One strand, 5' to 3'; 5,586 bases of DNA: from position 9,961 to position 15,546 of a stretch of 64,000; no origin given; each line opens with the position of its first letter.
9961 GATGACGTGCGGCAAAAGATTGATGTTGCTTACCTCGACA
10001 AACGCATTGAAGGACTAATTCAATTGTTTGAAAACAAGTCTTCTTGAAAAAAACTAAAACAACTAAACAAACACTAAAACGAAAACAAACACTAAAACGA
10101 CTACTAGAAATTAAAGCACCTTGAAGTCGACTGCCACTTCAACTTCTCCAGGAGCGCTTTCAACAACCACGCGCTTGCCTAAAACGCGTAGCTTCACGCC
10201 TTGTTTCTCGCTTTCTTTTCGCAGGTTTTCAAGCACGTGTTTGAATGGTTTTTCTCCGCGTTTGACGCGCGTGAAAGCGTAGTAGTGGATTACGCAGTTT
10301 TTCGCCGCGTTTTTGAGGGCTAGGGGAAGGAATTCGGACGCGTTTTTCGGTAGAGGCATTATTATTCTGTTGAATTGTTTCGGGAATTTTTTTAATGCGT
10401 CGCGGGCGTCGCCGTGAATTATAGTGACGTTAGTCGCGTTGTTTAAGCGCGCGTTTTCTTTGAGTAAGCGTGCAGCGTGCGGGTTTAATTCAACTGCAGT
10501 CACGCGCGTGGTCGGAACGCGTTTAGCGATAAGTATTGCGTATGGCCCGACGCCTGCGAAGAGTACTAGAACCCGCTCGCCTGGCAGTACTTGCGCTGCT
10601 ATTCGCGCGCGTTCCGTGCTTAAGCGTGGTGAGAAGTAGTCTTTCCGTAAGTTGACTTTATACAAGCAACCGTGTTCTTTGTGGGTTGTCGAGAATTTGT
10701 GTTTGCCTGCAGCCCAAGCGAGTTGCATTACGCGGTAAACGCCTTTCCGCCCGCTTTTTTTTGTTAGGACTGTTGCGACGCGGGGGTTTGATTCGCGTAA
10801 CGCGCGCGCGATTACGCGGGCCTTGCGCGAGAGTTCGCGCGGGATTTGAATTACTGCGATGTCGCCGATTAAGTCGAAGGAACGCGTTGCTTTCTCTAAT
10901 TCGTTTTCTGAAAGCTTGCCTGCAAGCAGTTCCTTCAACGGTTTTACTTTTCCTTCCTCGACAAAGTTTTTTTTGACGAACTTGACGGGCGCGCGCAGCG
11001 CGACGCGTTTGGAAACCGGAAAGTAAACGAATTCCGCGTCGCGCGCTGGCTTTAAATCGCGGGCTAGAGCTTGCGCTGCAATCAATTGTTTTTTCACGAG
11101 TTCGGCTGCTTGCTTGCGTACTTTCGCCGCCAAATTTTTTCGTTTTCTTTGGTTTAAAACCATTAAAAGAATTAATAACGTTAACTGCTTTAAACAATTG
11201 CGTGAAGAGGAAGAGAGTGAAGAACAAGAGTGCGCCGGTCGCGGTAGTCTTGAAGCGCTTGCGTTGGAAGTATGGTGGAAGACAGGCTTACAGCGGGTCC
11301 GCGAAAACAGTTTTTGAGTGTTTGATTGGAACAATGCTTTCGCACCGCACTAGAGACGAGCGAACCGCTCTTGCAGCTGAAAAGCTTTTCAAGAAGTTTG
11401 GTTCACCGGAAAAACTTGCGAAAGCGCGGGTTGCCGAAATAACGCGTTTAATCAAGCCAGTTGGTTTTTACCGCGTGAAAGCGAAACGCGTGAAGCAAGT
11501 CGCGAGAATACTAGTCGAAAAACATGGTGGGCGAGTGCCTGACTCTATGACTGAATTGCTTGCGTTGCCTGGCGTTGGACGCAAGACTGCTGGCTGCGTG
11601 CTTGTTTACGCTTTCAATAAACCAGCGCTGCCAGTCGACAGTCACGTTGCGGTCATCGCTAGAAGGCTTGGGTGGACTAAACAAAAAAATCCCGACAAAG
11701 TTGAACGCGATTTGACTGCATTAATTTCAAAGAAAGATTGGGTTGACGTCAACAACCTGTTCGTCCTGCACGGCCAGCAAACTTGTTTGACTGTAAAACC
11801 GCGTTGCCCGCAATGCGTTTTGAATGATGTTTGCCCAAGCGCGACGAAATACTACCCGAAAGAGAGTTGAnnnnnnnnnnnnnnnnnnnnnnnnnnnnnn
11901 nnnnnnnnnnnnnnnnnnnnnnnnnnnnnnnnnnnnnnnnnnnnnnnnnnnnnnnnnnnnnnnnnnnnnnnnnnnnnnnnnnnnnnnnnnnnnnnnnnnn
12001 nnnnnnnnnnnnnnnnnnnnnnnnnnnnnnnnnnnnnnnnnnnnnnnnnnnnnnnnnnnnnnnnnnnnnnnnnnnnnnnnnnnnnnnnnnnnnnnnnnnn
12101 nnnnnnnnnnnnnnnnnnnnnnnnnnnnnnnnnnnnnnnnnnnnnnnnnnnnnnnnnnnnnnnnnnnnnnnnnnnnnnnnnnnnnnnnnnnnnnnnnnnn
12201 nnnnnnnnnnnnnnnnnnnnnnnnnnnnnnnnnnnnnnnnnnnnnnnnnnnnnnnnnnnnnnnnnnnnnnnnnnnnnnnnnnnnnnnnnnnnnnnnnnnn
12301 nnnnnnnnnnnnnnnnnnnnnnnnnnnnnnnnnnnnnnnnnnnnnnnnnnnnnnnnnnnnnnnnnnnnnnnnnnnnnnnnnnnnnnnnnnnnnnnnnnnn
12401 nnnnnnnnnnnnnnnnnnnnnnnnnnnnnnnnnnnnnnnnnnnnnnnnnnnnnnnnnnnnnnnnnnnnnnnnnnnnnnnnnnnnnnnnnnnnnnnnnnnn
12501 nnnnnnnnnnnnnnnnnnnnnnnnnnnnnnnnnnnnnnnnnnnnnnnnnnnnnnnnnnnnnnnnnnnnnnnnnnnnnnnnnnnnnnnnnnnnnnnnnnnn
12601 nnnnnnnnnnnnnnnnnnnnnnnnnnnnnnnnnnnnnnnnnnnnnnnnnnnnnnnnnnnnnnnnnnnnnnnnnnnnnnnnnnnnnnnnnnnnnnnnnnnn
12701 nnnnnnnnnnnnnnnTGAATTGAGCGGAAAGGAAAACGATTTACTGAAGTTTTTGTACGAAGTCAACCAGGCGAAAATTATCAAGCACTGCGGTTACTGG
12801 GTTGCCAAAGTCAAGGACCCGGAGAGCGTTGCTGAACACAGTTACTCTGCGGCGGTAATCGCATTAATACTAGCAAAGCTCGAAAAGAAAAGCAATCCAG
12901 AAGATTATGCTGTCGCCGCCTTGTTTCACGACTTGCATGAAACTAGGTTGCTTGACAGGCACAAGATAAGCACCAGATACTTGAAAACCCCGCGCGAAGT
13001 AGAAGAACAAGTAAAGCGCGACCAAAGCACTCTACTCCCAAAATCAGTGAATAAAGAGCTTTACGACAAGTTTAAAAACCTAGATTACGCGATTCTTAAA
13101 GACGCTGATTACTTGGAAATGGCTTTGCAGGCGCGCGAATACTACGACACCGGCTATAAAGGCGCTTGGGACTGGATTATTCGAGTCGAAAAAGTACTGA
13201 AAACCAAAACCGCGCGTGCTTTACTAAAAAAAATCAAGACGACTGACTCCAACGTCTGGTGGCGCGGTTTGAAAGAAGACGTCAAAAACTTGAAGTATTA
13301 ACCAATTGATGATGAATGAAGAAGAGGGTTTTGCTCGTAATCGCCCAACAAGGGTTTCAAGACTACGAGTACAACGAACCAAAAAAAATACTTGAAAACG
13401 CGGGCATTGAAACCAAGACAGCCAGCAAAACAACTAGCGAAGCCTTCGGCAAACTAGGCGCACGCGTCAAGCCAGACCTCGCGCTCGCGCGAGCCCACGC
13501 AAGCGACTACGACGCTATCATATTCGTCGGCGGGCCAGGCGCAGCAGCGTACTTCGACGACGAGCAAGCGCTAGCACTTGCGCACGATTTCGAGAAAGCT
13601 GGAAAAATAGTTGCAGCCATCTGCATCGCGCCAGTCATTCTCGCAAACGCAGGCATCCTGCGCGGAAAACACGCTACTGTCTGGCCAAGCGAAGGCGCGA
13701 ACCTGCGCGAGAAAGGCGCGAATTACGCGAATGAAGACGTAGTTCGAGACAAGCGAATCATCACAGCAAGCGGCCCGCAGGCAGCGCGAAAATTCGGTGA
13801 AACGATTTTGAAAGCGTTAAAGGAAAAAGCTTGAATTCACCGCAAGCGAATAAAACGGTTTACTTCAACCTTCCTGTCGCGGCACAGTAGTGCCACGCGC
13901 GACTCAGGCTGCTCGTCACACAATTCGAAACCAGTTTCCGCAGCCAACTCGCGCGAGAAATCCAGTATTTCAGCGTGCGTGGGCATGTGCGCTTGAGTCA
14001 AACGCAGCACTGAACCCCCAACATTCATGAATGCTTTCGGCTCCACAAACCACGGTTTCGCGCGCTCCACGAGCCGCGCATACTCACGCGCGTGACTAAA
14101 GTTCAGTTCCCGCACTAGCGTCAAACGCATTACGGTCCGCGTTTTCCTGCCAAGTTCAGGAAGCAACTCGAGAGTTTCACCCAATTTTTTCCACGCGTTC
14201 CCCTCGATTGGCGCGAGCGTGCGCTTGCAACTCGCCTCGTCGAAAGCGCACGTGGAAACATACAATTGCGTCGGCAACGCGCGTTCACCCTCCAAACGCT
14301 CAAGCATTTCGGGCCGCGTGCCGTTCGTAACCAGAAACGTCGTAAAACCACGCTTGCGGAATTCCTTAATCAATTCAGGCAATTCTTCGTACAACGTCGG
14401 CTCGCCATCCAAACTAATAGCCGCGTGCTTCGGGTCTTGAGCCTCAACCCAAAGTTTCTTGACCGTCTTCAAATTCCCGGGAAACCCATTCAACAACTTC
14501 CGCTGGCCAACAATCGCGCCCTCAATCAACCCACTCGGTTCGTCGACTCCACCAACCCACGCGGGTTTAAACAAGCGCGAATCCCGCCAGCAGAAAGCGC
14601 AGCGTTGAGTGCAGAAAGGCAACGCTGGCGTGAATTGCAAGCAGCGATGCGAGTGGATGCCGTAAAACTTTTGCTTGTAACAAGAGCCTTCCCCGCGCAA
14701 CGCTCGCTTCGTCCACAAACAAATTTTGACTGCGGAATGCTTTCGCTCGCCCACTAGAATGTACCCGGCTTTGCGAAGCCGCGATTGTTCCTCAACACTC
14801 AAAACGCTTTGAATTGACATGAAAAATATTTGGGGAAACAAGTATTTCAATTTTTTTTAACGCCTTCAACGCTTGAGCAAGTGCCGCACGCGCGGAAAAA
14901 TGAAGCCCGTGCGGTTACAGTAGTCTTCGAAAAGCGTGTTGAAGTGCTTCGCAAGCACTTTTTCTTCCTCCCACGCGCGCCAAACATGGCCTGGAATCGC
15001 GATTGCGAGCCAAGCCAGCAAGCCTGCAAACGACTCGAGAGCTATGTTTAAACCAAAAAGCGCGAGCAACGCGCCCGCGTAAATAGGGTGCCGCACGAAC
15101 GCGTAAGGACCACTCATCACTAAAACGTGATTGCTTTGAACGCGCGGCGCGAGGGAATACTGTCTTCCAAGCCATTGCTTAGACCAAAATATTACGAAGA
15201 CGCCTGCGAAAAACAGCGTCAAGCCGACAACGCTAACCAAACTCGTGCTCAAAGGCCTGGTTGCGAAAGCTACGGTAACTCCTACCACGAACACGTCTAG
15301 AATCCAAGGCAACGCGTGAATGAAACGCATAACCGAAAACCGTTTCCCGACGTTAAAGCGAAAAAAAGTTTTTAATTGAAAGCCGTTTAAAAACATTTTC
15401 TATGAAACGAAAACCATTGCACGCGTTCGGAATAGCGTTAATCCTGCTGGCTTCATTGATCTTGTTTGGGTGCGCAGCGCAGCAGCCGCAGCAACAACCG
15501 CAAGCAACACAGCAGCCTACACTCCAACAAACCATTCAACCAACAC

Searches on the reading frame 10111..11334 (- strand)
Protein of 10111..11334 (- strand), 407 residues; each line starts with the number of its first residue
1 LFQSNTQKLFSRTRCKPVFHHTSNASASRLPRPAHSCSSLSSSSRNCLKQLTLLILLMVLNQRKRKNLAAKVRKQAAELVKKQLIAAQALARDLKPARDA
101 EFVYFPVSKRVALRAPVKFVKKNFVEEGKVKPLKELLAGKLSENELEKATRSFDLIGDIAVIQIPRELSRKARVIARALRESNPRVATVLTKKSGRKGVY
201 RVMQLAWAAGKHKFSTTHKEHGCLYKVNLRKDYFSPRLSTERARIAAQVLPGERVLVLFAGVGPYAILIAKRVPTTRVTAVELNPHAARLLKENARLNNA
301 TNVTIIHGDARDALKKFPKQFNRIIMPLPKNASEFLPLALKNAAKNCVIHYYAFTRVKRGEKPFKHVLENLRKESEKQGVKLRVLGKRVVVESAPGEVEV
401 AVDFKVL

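Call 9: search_protein_families(library=pfam, proteins=[window:10111-11334:-], max_evalue=0.001)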
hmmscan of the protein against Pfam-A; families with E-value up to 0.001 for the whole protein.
window:10111-11334:- (407 aa): 10 families
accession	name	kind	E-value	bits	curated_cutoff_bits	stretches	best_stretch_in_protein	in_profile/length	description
PF02475.24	TRM5-TYW2_MTfase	-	1.9e-44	152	28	1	216-380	1-161/164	TRM5/TYW2 methyltransferase domain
PF25133.1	TYW2_N_2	-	2.6e-16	59.9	27.7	1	133-212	1-78/79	TYW2 N-terminal domain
PF18093.7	Trm5_N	-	2.2e-09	37.4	22.7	1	71-110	3-42/47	tRNA methyltransferase 5 N-terminal domain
PF05175.20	MTS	-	3e-07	30.7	23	1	253-326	33-104/170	Methyltransferase small domain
PF13649.12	Methyltransf_25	-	3.3e-07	31.4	27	1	255-326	1-70/97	Methyltransferase domain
PF13847.12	Methyltransf_31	-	3.1e-06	27.4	27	1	252-346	4-100/145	Methyltransferase domain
PF03602.21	Cons_hypoth95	-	4.9e-05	23.5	24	1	247-376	37-170/182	Conserved hypothetical protein 95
PF01189.24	Methyltr_RsmB-F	-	0.00062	19.9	27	0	252-329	9-88/199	16S rRNA methyltransferase RsmB/F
PF08242.18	Methyltransf_12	-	0.00067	20.8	30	0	260-326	5-71/98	Methyltransferase domain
PF00398.26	RrnaAD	-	0.00083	19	24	0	246-313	25-88/263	Ribosomal RNA adenine dimethylase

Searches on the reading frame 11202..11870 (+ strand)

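Call 54: search_protein_families(library=pfam, proteins=[window:11202-11870:+], max_evalue=0.001)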
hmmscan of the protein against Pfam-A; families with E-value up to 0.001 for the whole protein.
window:11202-11870:+ (222 aa): 3 families
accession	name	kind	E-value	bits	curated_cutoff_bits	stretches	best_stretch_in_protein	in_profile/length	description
PF00730.31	HhH-GPD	-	3.8e-25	88.8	26.2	1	42-175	1-106/108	HhH-GPD superfamily base excision DNA repair protein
PF00633.29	HHH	-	5.2e-09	35.9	24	1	108-136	2-30/30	Helix-hairpin-helix motif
PF14520.12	HHH_5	-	0.00011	23.1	27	0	59-98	15-52/57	Helix-hairpin-helix domain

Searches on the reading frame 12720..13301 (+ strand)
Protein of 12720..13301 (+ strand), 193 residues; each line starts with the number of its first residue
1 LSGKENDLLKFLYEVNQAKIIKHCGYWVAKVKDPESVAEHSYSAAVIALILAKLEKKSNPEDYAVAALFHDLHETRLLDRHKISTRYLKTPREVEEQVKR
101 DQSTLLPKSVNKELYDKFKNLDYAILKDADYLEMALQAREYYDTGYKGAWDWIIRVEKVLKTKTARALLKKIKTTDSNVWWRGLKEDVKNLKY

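Call 54: search_protein_families(library=pfam, proteins=[window:12720-13301:+], max_evalue=0.001)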
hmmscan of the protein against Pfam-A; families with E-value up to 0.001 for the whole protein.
window:12720-13301:+ (193 aa): 4 families
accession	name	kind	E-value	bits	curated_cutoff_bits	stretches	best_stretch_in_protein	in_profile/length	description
PF13023.12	HD_3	-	1.9e-14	54.3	22.5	1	22-149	8-142/165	HD domain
PF12917.13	YfbR-like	-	5.2e-11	43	25.9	1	11-140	2-143/182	5'-deoxynucleotidase YfbR-like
PF01966.28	HD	-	1e-05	26.3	22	1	37-134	1-115/116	HD domain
PF08668.18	HDOD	-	3.9e-05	23.7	22.9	1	32-81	90-139/196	HDOD domain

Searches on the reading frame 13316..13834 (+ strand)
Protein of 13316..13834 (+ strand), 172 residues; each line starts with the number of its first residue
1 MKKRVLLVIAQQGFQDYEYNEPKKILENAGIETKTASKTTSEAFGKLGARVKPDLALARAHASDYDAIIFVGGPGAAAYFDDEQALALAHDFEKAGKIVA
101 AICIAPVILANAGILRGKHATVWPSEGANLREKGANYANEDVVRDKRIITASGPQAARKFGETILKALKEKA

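Call 54: search_protein_families(library=pfam, proteins=[window:13316-13834:+], max_evalue=0.001)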
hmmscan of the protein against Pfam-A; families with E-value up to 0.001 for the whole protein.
window:13316-13834:+ (172 aa): 1 family
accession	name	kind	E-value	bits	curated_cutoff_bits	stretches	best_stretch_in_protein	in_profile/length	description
PF01965.30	DJ-1_PfpI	-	3.8e-42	144.3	26.6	1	3-166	1-164/165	DJ-1/PfpI family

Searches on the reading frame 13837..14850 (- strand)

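Call 54: search_protein_families(library=pfam, proteins=[window:13837-14850:-], max_evalue=0.001)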
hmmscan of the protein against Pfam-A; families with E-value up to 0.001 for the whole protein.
window:13837-14850:- (337 aa): 2 families
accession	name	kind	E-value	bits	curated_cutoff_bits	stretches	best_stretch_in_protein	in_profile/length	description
PF08608.17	Wyosine_form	-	1.6e-18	67.1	22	1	263-322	1-61/63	Wyosine base formation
PF04055.27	Radical_SAM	-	4.3e-15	56.7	29.5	1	78-260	5-165/166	Radical SAM superfamily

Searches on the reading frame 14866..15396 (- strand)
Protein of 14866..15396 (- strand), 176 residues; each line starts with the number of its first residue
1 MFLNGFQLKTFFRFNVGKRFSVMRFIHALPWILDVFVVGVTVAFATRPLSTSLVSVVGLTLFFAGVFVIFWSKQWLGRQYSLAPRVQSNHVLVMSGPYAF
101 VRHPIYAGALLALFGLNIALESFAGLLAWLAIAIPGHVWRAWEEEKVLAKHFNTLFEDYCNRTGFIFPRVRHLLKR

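Call 54: search_protein_families(library=pfam, proteins=[window:14866-15396:-], max_evalue=0.001)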
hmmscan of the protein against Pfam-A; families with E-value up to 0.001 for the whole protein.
window:14866-15396:- (176 aa): 2 families
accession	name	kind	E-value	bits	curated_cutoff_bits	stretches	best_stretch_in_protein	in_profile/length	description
PF04191.18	PEMT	-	7.4e-14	52.5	25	1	56-153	4-103/105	Phospholipid methyltransferase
PF04140.19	ICMT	-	3.2e-08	34.3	24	1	60-149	3-94/95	Isoprenylcysteine carboxyl methyltransferase (ICMT) family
